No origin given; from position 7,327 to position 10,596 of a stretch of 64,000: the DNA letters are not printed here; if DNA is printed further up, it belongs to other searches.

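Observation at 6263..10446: SbcD/SbcC-like nuclease pair of the YhaO/YhaN (SbcF/SbcE) type with a membrane hairpin instead of a zinc hook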

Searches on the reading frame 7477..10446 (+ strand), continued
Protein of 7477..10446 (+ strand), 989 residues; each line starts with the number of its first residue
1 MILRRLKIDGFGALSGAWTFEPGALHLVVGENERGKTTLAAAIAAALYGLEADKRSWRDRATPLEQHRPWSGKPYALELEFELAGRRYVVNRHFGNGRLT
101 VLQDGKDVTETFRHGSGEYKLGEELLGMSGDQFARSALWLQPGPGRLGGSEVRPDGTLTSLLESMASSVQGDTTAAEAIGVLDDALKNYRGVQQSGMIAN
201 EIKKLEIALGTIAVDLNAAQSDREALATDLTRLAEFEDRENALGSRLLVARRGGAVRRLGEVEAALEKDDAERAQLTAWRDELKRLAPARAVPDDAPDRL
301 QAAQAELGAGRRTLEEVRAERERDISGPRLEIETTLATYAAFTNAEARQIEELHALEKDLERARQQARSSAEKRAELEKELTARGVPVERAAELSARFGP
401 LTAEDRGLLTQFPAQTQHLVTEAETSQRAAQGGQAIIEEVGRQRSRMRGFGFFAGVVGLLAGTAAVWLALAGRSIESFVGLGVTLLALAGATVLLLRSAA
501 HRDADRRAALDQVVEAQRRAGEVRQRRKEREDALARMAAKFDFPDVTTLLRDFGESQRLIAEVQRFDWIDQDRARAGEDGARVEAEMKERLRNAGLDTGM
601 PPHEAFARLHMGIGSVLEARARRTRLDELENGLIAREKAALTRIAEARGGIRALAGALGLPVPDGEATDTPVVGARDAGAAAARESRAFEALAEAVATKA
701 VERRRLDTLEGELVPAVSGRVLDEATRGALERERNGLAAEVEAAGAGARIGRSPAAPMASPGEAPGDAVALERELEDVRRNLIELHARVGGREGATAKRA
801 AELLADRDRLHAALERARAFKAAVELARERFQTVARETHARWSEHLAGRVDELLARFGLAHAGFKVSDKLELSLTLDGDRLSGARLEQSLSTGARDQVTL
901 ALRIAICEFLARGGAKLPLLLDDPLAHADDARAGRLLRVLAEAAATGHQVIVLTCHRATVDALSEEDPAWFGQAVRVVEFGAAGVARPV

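Call 25: find_encoding_contigs(protein=P0050, flank=8000, max_places=1)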
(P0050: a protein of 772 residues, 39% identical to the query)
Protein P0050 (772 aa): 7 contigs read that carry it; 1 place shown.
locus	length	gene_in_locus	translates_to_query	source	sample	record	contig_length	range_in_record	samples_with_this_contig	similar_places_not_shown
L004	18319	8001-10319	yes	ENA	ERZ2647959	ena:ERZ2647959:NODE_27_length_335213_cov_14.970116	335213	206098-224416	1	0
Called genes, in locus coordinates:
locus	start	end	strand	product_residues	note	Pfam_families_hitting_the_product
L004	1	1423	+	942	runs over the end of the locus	PF07517:SecA_DEAD, PF00270:DEAD, PF01043:SecA_PP_bind, PF21090:P-loop_SecA, PF07516:SecA_SW, PF02810:SEC-C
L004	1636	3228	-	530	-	PF05598:DUF772, PF01609:DDE_Tnp_1, PF13751:DDE_Tnp_1_6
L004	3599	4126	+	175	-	PF00210:Ferritin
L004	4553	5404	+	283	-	PF10418:DHODB_Fe-S_bind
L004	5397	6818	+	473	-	PF14691:Fer4_20, PF02826:2-Hacid_dh_C (faint), PF01262:AlaDh_PNT_C (faint), PF03486:HI0933_like (faint), PF07992:Pyr_redox_2, PF01266:DAO (weak), PF13450:NAD_binding_8, PF00070:Pyr_redox, +2 more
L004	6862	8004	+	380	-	PF00149:Metallophos, PF12850:Metallophos_2 (weak)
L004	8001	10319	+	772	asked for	PF02463:SMC_N (faint), PF13175:AAA_15 (weak), PF13476:AAA_23, PF13514:AAA_27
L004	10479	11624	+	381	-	PF00155:Aminotran_1_2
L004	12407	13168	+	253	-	PF02146:SIR2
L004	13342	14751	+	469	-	PF01595:CNNM, PF00571:CBS, PF03471:CorC_HlyC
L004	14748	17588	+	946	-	PF00690:Cation_ATPase_N, PF00122:E1-E2_ATPase, PF00702:Hydrolase, PF13246:Cation_ATPase, PF00689:Cation_ATPase_C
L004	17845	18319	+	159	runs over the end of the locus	PF05198:IF3_N, PF00707:IF3_C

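Call 26: find_encoding_contigs(protein=P0044, flank=8000, max_places=1)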
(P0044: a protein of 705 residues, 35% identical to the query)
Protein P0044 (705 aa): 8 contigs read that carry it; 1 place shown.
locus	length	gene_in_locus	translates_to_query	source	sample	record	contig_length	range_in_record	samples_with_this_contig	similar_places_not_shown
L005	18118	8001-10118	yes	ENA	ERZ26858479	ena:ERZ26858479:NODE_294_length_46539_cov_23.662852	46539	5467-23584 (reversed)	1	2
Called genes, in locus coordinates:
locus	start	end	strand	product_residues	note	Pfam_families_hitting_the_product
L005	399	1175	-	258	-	PF01925:TauE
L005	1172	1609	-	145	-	PF01047:MarR (weak), PF12802:MarR_2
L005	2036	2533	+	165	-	PF00583:Acetyltransf_1 (weak)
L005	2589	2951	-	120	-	PF13788:DUF4180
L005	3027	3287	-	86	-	-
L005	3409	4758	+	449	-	PF03802:CitX, PF01874:CitG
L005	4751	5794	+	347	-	PF08218:Citrate_ly_lig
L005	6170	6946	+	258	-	PF00149:Metallophos (weak), PF13277:YmdB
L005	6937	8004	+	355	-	PF00149:Metallophos, PF12850:Metallophos_2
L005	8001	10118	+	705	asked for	PF13476:AAA_23 (weak), PF13514:AAA_27 (weak)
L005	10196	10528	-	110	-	PF12844:HTH_19, PF13560:HTH_31, PF01381:HTH_3, PF13443:HTH_26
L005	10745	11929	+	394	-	PF13240:Zn_Ribbon_1 (weak), PF13248:Zn_ribbon_3 (weak)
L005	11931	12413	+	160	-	PF13240:Zn_Ribbon_1 (weak)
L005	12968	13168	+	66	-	-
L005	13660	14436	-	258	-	PF02463:SMC_N, PF13476:AAA_23 (weak), PF00005:ABC_tran, PF09818:ABC_ATPase (faint), PF13555:AAA_29 (weak), PF13304:AAA_21 (weak)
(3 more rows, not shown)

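Call 35: search_dna_similar(query=window:7477-10443:+, collection=plasmids, mode=protein, max_evalue=0.00001, max_rows=25)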
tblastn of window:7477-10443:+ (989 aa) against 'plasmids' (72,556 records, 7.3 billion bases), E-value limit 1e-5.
No match.

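Call 36: search_dna_similar(query=window:7477-10443:+, collection=phages, mode=protein, max_evalue=0.00001, max_rows=15)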
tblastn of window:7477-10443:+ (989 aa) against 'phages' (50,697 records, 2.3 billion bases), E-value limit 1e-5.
No match.

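Call 38: find_related_loci(query=A1, collection=genome_contigs, flank=6000)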
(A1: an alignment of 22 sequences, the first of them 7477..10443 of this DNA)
Query A1 (989 aa) in genome_contigs; peptide patterns used: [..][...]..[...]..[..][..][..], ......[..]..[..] (x = any residue, [..] = any of these).
600 stretches matched a pattern (row limit reached: there are more); 334 encode a relative of the query (tblastn E <= 1e-3); the best 80 are kept; 80 distinct loci.
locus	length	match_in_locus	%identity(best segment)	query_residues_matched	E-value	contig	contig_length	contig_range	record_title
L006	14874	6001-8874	34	5-983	4e-99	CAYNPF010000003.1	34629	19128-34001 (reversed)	MAG TPA_asm: uncultured bacterium isolate SRP089250_co1_36 genome assembly, contig: NODE_1778_length_34629_cov_5.954966,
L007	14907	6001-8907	32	1-987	2e-98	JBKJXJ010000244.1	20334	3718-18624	MAG: Candidatus Eisenbacteria bacterium isolate swi_bin.170 k127_6691127, whole genome shotgun sequence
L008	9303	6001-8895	33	1-986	2e-93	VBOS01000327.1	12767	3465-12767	MAG: Candidatus Eisenbacteria bacterium isolate WS_2 14_0903_13_30cm_scaffold_4247176, whole genome shotgun sequence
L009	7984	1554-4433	34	1-985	9e-93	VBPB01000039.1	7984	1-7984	MAG: Candidatus Eisenbacteria bacterium isolate WS_11 14_1009_16_40cm_scaffold_30869, whole genome shotgun sequence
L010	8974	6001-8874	33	5-987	4e-90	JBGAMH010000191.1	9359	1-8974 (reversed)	MAG: Candidatus Eisenbacteria bacterium isolate MAG_MBR_H10.5 MBRH10-5_opera_contig_21708, whole genome shotgun sequence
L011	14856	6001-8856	33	1-980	3e-87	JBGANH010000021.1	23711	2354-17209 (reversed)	MAG: Candidatus Eisenbacteria bacterium isolate MAG_MBR_H10.75 MBRH10-75_opera_contig_7405, whole genome shotgun sequenc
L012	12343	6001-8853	30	1-979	1e-73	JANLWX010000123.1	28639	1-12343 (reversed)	MAG: Candidatus Eisenbacteria bacterium isolate OTE_20_metabat_201 OTE_20_k141_2142104, whole genome shotgun sequence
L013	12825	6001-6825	37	687-971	1e-33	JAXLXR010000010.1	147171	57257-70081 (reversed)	MAG: Candidatus Eisenbacteria bacterium isolate STL-EIS2 C1.162.fa-10, whole genome shotgun sequence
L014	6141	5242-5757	48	809-979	2e-38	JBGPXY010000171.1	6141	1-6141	MAG: Candidatus Eisenbacteria bacterium isolate OBJ1_062018_090_26 k141_953611_length_6141_cov_24.9985, whole genome sho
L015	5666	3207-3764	43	798-982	1e-33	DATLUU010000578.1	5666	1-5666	MAG TPA_asm: Verrucomicrobiia bacterium isolate SMAG_U13174 k141_442927, whole genome shotgun sequence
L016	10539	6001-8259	29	1-979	4e-20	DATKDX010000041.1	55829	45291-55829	MAG TPA_asm: Dehalococcoidia bacterium isolate SMAG_U14484 k141_166812, whole genome shotgun sequence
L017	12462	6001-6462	40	813-966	8e-23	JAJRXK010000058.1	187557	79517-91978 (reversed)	MAG: Candidatus Krumholzibacteriota bacterium isolate Dive96_bin3.147 k141_2659353, whole genome shotgun sequence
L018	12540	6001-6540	36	1-179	1e-18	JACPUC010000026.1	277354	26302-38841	MAG: Candidatus Tectomicrobia bacterium isolate NC_groundwater_748_Ag_S-0.65um_67_15 S37_SO-6_scaffold_910044, whole gen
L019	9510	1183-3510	34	1-954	1e-18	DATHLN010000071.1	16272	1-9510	MAG TPA_asm: Candidatus Limnocylindrales bacterium isolate SMAG_U12607 k141_1371301, whole genome shotgun sequence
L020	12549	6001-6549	35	1-184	8e-18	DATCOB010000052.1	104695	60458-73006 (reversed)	MAG TPA_asm: Candidatus Dormiibacterota bacterium isolate SMAG_U7190 k141_198824, whole genome shotgun sequence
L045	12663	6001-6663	23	754-977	2e-12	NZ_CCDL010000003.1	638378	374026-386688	Oceanobacillus manasiensis strain S2, whole genome shotgun sequence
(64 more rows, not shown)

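Call 43: search_protein_families(library=ncbifam, proteins=[L045:2492-3712:+, L045:3724-6666:+, L045:6702-7268:+, L045:7362-8306:+, L045:1076-2332:+], max_evalue=0.001)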
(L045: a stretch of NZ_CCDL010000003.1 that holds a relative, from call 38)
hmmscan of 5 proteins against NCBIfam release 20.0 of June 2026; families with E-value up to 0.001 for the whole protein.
L045:2492-3712:+ (407 aa): 9 families
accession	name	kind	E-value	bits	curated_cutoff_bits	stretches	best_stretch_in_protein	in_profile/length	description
NF041031.1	Mre11_Sulfo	equivalog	3.6e-16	59.4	500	1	30-299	18-290/374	DNA double-strand break repair protein Mre11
TIGR00619.1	sbcd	subfamily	2.4e-14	53.7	77.65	1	5-98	2-87/252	exonuclease subunit SbcD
NF041029.1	Mre11_Pyroc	equivalog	5.8e-14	51.7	600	2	5-99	2-88/438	DNA double-strand break repair protein Mre11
NF008206.2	PRK10966.1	equivalog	8.6e-08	31.7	450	0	5-98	2-86/380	exonuclease subunit SbcD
NF041030.1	Mre11_Halo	equivalog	1.5e-05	24.3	550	1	32-255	21-236/361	DNA double-strand break repair protein Mre11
NF041753.2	sbcd_Staph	equivalog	2.4e-05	23.3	480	0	6-97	3-86/375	exonuclease subunit SbcD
TIGR03729.1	acc_ester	subfamily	0.00045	19.7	148.25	0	28-101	9-76/239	putative phosphoesterase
TIGR00583.1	mre11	equivalog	0.00081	18.5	434.6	0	33-78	24-69/405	DNA repair protein (mre11)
TIGR04123.1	P_estr_lig_assc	hypoth_equivalog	0.00096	18.6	150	0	25-101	41-112/207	ligase-associated DNA damage response endonuclease PdeM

L045:3724-6666:+ (981 aa): 4 families
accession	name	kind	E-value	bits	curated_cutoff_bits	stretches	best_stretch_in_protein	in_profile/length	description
TIGR02169.1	SMC_prok_A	equivalog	1.6e-06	26.2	729.4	1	195-450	216-466/1165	chromosome segregation protein SMC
NF010156.0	PRK13635.1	equivalog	0.00049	19.4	392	0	875-972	121-211/279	energy-coupling factor ABC transporter ATP-binding protein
TIGR04520.1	ECF_ATPase_1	equivalog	0.0005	19.6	315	0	873-959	115-194/269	energy-coupling factor transporter ATPase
NF045780.1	TrlF_fam_ATP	equivalog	0.00093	18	350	1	159-469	452-736/944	TrlF family AAA-like ATPase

L045:6702-7268:+ (189 aa): 3 families
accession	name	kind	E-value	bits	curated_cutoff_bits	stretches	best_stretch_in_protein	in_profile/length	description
NF047500.1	choline_R_CudC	equivalog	2.3e-53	180.5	218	1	21-187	5-171/171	choline uptake/conversion transcriptional regulator CudC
NF040939.2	trans_reg_lrs14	equivalog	1.6e-05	24.9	90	1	37-93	16-72/103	Lrs14 family HTH-type transcriptional regulator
NF053606.1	Sta1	subfamily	0.00047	20.2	80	0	37-90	15-67/100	Sta1 family transcriptional regulator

L045:7362-8306:+ (315 aa): 3 families
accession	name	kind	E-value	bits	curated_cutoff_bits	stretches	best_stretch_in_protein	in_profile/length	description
NF010007.0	PRK13480.1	equivalog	1.8e-154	513.5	460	1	1-314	1-313/314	3'-5' exoribonuclease YhaM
NF041494.1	MobH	equivalog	0.00029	19.9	200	1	121-174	25-78/340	MobH family relaxase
TIGR01596.1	cas3_HD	equivalog_domain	0.001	19.2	43.45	0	160-198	1-45/178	CRISPR-associated endonuclease Cas3''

L045:1076-2332:+ (419 aa): 0 families

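Call 47: predict_structure(alignment_id=A1)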
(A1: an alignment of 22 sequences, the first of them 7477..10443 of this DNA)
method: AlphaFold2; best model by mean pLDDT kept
length: 989 residues; sequences in the alignment: 22
mean_pLDDT: 79.9   pTM: 0.41
mean pLDDT of the five models: 79.9, 77.7, 77.6, 75.4, 75.1
residues with pLDDT >= 90: 240; 70-90: 580; 50-70: 96; < 50: 73
segments of 3 or more residues with pLDDT < 50: 138-157, 168-171, 250-255, 666-674, 745-767, 983-989
pLDDT, mean of each block of 10 residues (from residue 1): 90 87 88 80 87 77 85 90 91 92 95 83 75 53 41 45 51 67 88 87 94 90 82 81 60 48 71 77 71 72 82 84 85 89 87 93 93 90 84 85 88 87 88 86 81 82 77 72 82 80 85 90 90 91 90 88 85 92 93 91 92 92 89 86 83 74 54 52 73 77 78 74 74 65 45 37 47 75 80 84 93 95 91 78 86 87 77 86 86 83 80 72 83 90 85 89 93 89 43
secondary structure, 60 per line:
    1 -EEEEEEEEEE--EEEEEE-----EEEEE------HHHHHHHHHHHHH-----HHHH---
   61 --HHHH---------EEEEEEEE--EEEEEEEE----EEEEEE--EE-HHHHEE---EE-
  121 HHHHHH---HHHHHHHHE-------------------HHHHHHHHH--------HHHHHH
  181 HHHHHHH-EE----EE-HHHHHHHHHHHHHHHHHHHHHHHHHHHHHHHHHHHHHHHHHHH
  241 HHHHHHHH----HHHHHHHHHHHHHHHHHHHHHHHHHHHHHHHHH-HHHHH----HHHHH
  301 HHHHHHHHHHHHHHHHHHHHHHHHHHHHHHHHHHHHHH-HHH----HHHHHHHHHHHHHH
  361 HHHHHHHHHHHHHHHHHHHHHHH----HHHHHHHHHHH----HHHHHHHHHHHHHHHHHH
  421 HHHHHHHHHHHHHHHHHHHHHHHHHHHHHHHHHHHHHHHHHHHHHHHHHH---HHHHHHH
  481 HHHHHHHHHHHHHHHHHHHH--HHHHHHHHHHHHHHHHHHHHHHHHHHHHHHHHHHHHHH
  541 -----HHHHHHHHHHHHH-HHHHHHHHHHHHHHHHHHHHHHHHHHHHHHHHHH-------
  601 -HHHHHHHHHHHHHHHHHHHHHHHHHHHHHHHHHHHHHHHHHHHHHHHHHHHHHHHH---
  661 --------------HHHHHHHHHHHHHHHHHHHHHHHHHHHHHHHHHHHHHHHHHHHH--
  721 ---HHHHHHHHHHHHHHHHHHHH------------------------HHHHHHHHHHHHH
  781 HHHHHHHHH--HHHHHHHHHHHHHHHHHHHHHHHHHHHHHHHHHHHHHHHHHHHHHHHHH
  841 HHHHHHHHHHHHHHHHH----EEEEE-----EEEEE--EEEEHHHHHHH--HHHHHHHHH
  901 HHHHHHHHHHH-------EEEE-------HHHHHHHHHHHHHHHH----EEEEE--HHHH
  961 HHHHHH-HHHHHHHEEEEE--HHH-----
elements in order (helices of 4 or more, strands of 3 or more residues): E2-11 E14-19 E25-29 H36-48 H54-57 H63-66 E76-83 E86-93 E98-103 H109-112 H121-126 H130-137 H158-166 H175-187 H198-248 H253-285 H287-291 H296-338 H347-383 H388-398 H403-470 H474-500 H503-540 H546-558 H560-593 H602-657 H675-718 H724-743 H768-789 H792-857 E862-866 E872-876 E879-882 H883-889 H892-911 E919-922 H930-945 E950-954 H957-966 H968-974 E975-979

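Call 52: fold_search(model_id=the predicted structure, library=pdb)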
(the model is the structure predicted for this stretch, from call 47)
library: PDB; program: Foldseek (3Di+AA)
matches with E <= 10: 825; with E <= 0.001: 58
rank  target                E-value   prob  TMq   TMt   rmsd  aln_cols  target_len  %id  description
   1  8i4x_B                1.4e-12  1.00  0.29  0.28  116.4      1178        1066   11  Cryo-EM structure of 5-subunit Smc5/6 (released 2024-06-26)
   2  7zr1_D                6.7e-12  1.00  0.30  0.36  97.2      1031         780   14  Chaetomium thermophilum Mre11-Rad50-Nbs1 complex bound to ATPyS (composite structure) (released 2023-01-11)
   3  7yqh_B                6.7e-12  1.00  0.29  0.27  114.5      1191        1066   12  Cryo-EM structure of 8-subunit Smc5/6 (released 2024-01-31)
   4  7zr1_C                8.3e-12  1.00  0.26  0.32  100.3      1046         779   14  Chaetomium thermophilum Mre11-Rad50-Nbs1 complex bound to ATPyS (composite structure) (released 2023-01-11)
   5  6yvu_B                2.6e-11  1.00  0.30  0.25  113.6      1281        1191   13  Condensin complex from S.cerevisiae ATP-free apo non-engaged state (released 2020-07-15)
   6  8i4x_A                7.5e-11  1.00  0.24  0.22  110.5      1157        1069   11  Cryo-EM structure of 5-subunit Smc5/6 (released 2024-06-26)
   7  7qcd_A                1.5e-10  1.00  0.25  0.24  123.8      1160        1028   10  CryoEM structure of the Smc5/6-holocomplex (composite structure) (released 2022-09-21)
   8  9gm6_B                1.1e-09  1.00  0.15  0.13  64.8      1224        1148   14  MukBEF in a nucleotide-bound state with open neck gate (heads core) (released 2025-03-26)
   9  7yqh_A                1.2e-09  1.00  0.22  0.20  115.6      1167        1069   10  Cryo-EM structure of 8-subunit Smc5/6 (released 2024-01-31)
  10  9gm6_A                2.5e-09  1.00  0.15  0.14  57.3      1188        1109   14  MukBEF in a nucleotide-bound state with open neck gate (heads core) (released 2025-03-26)
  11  9gm9_A                1.1e-08  1.00  0.16  0.16  55.4      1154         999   14  MukBEF in a DNA capture state (released 2025-03-26)
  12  8i13_B                2.1e-08  1.00  0.24  0.23  114.7      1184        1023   10  Cryo-EM structure of 6-subunit Smc5/6 (released 2024-06-26)
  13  6yvu_A                4.8e-08  1.00  0.23  0.20  107.7      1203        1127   13  Condensin complex from S.cerevisiae ATP-free apo non-engaged state (released 2020-07-15)
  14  7nyw_B                5.3e-08  1.00  0.15  0.17  50.4      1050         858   12  Cryo-EM structure of the MukBEF-MatP-DNA head module (released 2021-07-07)
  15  7qcd_B                6.9e-08  1.00  0.25  0.25  119.0      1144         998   10  CryoEM structure of the Smc5/6-holocomplex (composite structure) (released 2022-09-21)
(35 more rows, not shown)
